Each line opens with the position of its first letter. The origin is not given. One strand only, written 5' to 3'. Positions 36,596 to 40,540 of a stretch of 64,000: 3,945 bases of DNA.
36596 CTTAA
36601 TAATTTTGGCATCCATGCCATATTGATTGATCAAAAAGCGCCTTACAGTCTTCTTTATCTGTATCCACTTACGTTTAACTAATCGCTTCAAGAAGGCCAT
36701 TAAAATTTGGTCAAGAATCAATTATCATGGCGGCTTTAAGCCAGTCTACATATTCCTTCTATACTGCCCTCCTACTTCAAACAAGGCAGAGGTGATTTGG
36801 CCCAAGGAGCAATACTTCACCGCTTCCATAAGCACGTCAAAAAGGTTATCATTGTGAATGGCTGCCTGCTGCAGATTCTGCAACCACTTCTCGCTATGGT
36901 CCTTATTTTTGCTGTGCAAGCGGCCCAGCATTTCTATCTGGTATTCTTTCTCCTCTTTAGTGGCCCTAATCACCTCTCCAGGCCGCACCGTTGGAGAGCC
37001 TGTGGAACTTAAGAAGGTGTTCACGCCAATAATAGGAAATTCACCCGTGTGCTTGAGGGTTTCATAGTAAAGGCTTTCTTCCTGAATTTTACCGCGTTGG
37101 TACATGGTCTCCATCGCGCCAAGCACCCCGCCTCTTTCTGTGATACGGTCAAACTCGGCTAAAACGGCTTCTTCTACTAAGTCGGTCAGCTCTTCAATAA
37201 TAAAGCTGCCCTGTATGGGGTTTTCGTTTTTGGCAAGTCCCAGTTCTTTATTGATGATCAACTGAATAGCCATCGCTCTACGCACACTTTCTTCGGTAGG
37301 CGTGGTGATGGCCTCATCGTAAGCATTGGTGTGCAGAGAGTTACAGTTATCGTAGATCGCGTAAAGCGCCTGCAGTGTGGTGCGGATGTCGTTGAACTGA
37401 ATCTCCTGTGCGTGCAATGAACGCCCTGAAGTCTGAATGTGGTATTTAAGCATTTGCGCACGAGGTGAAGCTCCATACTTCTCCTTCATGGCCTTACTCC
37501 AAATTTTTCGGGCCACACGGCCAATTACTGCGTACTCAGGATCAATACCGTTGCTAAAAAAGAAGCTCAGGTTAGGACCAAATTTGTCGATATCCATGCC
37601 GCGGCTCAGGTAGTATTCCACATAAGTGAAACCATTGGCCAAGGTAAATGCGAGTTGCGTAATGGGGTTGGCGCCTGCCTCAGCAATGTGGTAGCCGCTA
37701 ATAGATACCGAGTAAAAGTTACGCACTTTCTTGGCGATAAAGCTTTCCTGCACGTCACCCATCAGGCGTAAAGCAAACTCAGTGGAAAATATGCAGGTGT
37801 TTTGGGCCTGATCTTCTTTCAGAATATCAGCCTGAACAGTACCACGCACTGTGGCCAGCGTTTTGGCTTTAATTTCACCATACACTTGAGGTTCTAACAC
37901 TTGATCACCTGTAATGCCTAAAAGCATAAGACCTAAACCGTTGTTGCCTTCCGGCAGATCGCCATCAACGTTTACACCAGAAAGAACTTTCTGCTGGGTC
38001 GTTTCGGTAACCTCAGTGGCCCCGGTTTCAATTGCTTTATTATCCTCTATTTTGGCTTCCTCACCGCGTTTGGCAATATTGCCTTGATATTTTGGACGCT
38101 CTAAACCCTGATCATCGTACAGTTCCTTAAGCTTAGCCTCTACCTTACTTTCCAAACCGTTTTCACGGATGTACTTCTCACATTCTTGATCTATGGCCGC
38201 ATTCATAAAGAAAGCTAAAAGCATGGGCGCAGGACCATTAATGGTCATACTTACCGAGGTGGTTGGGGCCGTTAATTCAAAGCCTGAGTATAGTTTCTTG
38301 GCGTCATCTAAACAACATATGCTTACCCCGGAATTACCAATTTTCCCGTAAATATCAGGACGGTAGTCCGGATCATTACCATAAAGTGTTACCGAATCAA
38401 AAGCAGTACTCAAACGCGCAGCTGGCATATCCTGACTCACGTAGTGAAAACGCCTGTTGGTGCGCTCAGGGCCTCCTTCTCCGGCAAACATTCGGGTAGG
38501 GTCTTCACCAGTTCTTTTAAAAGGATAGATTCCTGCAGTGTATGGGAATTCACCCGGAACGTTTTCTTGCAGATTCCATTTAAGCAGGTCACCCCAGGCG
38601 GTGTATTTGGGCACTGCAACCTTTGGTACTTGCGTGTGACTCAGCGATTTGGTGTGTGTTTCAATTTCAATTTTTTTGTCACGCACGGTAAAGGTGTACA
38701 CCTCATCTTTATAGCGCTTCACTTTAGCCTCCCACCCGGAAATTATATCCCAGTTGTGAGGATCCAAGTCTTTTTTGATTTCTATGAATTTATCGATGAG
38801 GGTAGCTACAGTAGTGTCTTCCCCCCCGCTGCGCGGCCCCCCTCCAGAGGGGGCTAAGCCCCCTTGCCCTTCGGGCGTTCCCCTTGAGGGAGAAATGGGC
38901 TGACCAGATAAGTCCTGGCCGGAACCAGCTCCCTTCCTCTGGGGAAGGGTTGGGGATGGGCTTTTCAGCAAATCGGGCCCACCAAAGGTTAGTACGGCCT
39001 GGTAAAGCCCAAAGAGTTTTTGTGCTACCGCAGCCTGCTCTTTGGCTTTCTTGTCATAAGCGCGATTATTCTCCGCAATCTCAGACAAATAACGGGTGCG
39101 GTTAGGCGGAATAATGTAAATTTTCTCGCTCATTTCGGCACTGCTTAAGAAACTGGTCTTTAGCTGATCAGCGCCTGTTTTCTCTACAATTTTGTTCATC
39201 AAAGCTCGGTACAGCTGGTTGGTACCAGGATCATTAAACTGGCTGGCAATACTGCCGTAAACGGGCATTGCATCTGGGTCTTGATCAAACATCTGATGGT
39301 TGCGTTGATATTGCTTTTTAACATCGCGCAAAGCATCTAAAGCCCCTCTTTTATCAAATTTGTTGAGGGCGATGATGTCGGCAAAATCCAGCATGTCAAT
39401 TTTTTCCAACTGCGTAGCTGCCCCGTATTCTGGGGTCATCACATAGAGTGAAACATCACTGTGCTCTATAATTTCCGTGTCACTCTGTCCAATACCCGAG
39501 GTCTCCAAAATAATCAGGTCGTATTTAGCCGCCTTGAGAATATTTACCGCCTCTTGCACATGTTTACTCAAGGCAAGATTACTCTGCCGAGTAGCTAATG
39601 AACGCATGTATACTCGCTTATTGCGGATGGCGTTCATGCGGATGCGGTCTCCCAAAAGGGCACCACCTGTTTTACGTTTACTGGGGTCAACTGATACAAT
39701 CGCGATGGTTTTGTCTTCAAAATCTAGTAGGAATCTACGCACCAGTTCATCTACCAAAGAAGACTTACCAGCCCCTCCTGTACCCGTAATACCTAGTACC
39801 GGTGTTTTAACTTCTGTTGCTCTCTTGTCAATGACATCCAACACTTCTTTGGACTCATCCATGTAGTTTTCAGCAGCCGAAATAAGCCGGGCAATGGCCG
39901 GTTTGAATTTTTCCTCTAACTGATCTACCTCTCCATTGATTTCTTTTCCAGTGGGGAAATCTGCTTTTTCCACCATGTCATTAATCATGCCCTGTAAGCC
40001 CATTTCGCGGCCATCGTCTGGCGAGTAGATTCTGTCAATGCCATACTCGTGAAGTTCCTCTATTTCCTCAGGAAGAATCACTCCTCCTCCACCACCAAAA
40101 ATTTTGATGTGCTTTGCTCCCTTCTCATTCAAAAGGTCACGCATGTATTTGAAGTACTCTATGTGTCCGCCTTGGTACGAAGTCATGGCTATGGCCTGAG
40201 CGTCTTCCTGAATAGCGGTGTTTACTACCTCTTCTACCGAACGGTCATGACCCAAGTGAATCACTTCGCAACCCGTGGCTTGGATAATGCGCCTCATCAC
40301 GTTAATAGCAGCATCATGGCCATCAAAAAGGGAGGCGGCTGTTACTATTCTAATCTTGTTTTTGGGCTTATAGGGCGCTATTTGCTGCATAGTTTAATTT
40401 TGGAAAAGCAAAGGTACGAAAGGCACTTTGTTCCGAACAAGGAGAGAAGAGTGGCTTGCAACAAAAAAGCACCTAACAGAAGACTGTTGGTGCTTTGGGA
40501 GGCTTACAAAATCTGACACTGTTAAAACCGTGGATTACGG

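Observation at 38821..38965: GC-rich multi-hairpin element inserted in frame in the inter-domain linker of icmF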

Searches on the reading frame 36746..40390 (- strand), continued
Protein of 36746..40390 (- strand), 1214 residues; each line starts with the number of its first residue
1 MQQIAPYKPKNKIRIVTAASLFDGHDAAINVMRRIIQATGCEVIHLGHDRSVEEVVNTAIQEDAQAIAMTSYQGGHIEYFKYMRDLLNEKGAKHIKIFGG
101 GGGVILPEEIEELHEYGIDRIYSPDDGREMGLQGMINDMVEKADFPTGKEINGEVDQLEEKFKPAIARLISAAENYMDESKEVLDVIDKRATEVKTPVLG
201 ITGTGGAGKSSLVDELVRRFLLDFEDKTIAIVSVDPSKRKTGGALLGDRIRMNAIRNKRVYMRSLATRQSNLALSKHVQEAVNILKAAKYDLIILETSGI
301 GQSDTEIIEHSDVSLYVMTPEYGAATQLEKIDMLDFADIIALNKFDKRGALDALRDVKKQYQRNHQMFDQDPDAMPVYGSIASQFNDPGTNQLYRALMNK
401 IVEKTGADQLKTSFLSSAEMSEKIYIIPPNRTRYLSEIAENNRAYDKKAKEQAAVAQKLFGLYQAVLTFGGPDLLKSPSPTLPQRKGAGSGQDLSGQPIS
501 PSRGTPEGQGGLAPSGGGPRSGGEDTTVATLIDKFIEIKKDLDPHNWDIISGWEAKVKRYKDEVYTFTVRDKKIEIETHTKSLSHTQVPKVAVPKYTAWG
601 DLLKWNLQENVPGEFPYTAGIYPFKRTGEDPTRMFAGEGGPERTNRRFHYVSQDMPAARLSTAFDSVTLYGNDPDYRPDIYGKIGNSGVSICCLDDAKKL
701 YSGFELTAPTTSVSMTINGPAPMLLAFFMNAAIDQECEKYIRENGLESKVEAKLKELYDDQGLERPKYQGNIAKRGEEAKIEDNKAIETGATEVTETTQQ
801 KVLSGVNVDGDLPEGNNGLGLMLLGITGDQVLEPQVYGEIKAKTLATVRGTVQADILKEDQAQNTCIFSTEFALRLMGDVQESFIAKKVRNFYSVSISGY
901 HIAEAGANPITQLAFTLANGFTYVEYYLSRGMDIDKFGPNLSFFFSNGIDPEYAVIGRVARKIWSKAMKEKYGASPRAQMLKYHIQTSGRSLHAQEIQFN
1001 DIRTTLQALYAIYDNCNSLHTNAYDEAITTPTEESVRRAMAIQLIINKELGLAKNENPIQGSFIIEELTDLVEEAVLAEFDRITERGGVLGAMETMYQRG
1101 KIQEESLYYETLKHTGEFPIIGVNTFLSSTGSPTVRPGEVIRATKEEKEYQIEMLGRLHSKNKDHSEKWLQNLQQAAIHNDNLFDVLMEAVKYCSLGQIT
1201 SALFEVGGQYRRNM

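Call 70: search_protein_families(library=pfam, proteins=[P0122, P0123, P0124, P0125, P0126, P0127, P0132, P0159, P0139, P0156], max_evalue=0.00001)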
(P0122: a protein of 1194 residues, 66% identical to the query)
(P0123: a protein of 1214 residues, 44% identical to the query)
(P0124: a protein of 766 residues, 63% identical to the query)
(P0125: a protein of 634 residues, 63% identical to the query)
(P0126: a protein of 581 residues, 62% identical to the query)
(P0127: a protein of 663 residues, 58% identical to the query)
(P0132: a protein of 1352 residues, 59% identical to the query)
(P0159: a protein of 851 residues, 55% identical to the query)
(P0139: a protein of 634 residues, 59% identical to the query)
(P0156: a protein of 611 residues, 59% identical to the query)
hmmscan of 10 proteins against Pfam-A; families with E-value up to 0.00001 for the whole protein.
P0122 (1194 aa): 5 families
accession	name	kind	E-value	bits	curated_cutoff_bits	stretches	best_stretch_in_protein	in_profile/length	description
PF25120.1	DUF7814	-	5.8e-94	314.5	27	1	244-471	1-228/228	Domain of unknown function (DUF7814)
PF23653.1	DUF7149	-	8.6e-92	307.4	27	1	7-243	2-239/239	Domain of unknown function (DUF7149)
PF04480.18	DUF559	-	4.5e-29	101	20.6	1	754-859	4-107/109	Protein of unknown function (DUF559)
PF07669.17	Eco57I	-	3.2e-27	96.1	25.3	1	991-1132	29-164/171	Eco57I restriction-modification methylase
PF20473.4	MmeI_Mtase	-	2.9e-10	40.2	27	0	537-653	13-85/259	MmeI, DNA-methyltransferase domain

P0123 (1214 aa): 4 families
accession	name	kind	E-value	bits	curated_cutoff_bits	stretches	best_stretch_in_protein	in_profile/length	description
PF04480.18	DUF559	-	2.8e-64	214.2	20.6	2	1072-1177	4-107/109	Protein of unknown function (DUF559)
PF07669.17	Eco57I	-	4e-36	125.1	25.3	1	709-1001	3-171/171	Eco57I restriction-modification methylase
PF18741.7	MTES_1575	-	2.8e-15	56.6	38.2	1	560-643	8-95/96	REase_MTES_1575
PF02384.22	N6_Mtase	-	2.8e-09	37.2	20.4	0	348-445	3-66/311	N-6 DNA Methylase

P0124 (766 aa): 3 families
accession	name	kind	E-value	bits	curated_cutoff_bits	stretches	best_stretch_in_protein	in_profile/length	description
PF04480.18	DUF559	-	2.6e-30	104.9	20.6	1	394-498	4-106/109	Protein of unknown function (DUF559)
PF01420.25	Methylase_S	-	7.4e-22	78.8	22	2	106-276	2-159/168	Type I restriction modification DNA specificity domain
PF18741.7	MTES_1575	-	4.1e-06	27.2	38.2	1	424-499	15-95/96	REase_MTES_1575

P0125 (634 aa): 3 families
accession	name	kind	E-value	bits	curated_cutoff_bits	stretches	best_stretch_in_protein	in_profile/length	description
PF18135.7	Type_ISP_C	-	1.5e-67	228.5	25.9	2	463-627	184-342/342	Type ISP C-terminal specificity domain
PF04480.18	DUF559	-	6.7e-33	113.3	20.6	1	299-403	4-106/109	Protein of unknown function (DUF559)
PF18741.7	MTES_1575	-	2.1e-07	31.4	38.2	1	326-402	12-93/96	REase_MTES_1575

P0126 (581 aa): 2 families
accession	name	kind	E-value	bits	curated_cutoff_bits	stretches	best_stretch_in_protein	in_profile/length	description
PF04480.18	DUF559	-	1.6e-29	102.4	20.6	1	220-324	4-106/109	Protein of unknown function (DUF559)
PF01420.25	Methylase_S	-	1.3e-13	51.9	22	1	392-559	1-164/168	Type I restriction modification DNA specificity domain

P0127 (663 aa): 3 families
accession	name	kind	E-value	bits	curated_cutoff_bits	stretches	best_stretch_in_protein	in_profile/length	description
PF01420.25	Methylase_S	-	1.7e-32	113.4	22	2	40-156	53-168/168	Type I restriction modification DNA specificity domain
PF04480.18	DUF559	-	3.3e-30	104.6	20.6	1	257-361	4-106/109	Protein of unknown function (DUF559)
PF18741.7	MTES_1575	-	3.6e-06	27.4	38.2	1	284-361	12-94/96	REase_MTES_1575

P0132 (1352 aa): 6 families
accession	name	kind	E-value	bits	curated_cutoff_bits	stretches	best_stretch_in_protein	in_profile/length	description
PF25120.1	DUF7814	-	5.1e-91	304.8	27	1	142-368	1-228/228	Domain of unknown function (DUF7814)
PF23653.1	DUF7149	-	8.6e-59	199.4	27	1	1-141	100-239/239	Domain of unknown function (DUF7149)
PF07669.17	Eco57I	-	6e-45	153.8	25.3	1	871-1014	30-171/171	Eco57I restriction-modification methylase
PF04480.18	DUF559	-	2.6e-29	101.7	20.6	1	621-724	4-105/109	Protein of unknown function (DUF559)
PF12950.13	TaqI_C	-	1.9e-09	38.2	26.5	1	1133-1293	1-118/118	TaqI-like C-terminal specificity domain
PF02384.22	N6_Mtase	-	1.7e-06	28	20.4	0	919-1031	122-235/311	N-6 DNA Methylase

P0159 (851 aa): 4 families
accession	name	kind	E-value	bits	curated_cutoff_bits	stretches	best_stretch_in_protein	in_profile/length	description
PF00133.28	tRNA-synt_1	-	1.1e-92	311.4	22.7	2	25-592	2-274/414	tRNA synthetases class I (I, L, M and V)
PF04480.18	DUF559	-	8.3e-33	113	20.6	1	651-755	4-106/109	Protein of unknown function (DUF559)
PF09334.17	tRNA-synt_1g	-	4.3e-10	39.4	20.1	1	57-200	10-134/391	tRNA synthetases class I (M)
PF18741.7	MTES_1575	-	3.3e-08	33.9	38.2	1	670-755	7-94/96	REase_MTES_1575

P0139 (634 aa): 3 families
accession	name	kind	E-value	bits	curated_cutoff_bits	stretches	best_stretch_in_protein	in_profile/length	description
PF04480.18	DUF559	-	9.9e-30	103.1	20.6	1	257-362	4-107/109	Protein of unknown function (DUF559)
PF01420.25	Methylase_S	-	1.3e-19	71.4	22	1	427-604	1-166/168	Type I restriction modification DNA specificity domain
PF18741.7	MTES_1575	-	1.3e-06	28.9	38.2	1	287-361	15-94/96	REase_MTES_1575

P0156 (611 aa): 3 families
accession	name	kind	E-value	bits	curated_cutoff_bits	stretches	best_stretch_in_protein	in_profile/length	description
PF04480.18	DUF559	-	2.2e-29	101.9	20.6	1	219-322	4-105/109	Protein of unknown function (DUF559)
PF01420.25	Methylase_S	-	6e-18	66.1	22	1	396-581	1-164/168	Type I restriction modification DNA specificity domain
PF18741.7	MTES_1575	-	3.5e-06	27.4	38.2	0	246-322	12-93/96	REase_MTES_1575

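Call 77: search_solved_structures(query=L001:11489-11848:+, max_evalue=1)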
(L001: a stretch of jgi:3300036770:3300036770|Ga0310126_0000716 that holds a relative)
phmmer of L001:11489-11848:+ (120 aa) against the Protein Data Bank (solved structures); distinct sequences matched with E-value up to 1: 2.
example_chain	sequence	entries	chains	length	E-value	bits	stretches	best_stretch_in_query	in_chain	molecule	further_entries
3hrl_A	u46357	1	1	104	3.8e-19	72.6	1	20-113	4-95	Endonuclease-Like Protein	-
7uxt_B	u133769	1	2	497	0.054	17.2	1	75-113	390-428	USG protein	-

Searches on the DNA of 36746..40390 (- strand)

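Call 42: search_with_rna_model(model_id=R1, sources=[L001, L002, L003, L004, L005, L006, L007, L008], max_evalue=1)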
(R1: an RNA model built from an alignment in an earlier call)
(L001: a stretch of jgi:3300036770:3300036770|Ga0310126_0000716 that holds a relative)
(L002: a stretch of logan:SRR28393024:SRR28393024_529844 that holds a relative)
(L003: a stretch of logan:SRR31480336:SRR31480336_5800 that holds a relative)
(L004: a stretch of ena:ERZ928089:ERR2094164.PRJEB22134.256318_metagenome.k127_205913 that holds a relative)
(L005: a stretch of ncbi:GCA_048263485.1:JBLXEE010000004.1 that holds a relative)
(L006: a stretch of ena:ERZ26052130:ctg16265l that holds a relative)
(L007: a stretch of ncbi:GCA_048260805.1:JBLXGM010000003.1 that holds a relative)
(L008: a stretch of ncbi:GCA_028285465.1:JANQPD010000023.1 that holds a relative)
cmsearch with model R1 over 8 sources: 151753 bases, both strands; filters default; matches with E-value up to 1: 13.
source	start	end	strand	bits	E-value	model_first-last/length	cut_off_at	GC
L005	9846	9889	+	63.2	4.9e-15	1-44/44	no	0.68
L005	11443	11486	+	60.6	2.6e-14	1-44/44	no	0.73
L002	5085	5128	+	59.9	4e-14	1-44/44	no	0.68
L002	5026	5070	-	41.8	4.4e-09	1-44/44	no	0.62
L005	22660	22703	+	40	1.4e-08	1-44/44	no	0.61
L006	1576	1619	+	30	7.9e-06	1-44/44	no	0.73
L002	9476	9519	-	27.7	3.6e-05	1-44/44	no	0.5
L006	1535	1579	-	23.6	0.00048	1-44/44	no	0.64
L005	9765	9811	+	21.7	0.0017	1-44/44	no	0.53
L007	11501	11534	+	14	0.22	1-44/44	no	0.68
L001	11948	11984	+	12.4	0.63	1-44/44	no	0.59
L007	12325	12359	+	11.9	0.84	1-44/44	no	0.74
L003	2838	2871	+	11.9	0.86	1-44/44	no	0.71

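Call 49: search_rna_families(sources=[L005, L070, L113, L022, L023, L043, L055, L086, L105, L124, L125, L126, L066, L013, L024], threshold=gathering)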
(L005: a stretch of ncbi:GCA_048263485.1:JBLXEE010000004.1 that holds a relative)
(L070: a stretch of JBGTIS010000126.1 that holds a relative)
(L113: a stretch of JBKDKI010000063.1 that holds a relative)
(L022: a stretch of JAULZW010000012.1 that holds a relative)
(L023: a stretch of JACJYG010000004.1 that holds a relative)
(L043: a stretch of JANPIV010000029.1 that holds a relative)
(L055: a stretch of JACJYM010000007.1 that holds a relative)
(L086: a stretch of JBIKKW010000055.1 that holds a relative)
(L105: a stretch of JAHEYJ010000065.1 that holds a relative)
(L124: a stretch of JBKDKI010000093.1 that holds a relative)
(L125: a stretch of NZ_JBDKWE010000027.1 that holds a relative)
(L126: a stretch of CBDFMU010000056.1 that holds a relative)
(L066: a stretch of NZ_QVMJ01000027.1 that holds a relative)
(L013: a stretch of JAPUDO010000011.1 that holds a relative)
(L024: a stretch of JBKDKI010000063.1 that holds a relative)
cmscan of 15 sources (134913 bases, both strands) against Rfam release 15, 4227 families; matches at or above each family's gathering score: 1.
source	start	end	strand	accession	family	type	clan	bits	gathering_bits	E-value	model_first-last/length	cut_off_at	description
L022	1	1364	-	RF02541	LSU_rRNA_bacteria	Gene; rRNA;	CL00112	1078.1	50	0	1-1338/2925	3'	Bacterial large subunit ribosomal RNA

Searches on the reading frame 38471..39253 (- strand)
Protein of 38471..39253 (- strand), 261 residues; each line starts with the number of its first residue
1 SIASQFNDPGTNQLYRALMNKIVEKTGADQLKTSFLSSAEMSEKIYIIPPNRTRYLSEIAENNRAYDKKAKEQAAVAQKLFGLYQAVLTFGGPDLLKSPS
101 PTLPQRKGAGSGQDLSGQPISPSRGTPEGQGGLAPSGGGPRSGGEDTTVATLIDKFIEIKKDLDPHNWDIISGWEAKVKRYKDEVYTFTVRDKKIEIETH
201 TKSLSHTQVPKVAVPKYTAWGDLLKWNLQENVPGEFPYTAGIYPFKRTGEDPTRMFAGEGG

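Call 88: predict_structure(alignment_id=A2)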
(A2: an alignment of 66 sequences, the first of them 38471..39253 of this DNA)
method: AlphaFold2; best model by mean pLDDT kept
length: 261 residues; sequences in the alignment: 66
mean_pLDDT: 70.2   pTM: 0.59
mean pLDDT of the five models: 70.2, 69.3, 68.7, 68.0, 67.9
residues with pLDDT >= 90: 67; 70-90: 64; 50-70: 67; < 50: 63
segments of 3 or more residues with pLDDT < 50: 1-7, 41-53, 115-118, 123-126, 130-134, 136-139, 236-247, 252-261
pLDDT, mean of each block of 10 residues (from residue 1): 44 74 84 63 45 56 82 97 97 89 61 50 50 47 80 97 95 89 84 84 62 77 84 48 46 45 36
secondary structure, 60 per line:
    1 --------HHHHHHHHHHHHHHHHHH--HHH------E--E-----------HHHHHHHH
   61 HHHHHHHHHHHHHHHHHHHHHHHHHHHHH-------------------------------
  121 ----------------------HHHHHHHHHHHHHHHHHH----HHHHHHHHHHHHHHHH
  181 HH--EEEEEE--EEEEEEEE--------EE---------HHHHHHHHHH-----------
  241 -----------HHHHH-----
elements in order: H9-26 H53-89 H143-160 H165-182 E185-190 E193-200 H220-229 H252-256

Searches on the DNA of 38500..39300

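Call 13: search_rna_families(source=window, start=38500, end=39300, threshold=evalue, max_evalue=1)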
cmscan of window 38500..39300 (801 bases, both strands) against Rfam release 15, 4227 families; matches with E-value up to 1: 1.
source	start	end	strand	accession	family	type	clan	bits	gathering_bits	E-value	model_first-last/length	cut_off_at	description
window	38793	38989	+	RF02354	BjrC80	Gene; sRNA;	-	17.4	80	0.71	1-162/162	no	Bradyrhizobiaceae sRNA BjrC80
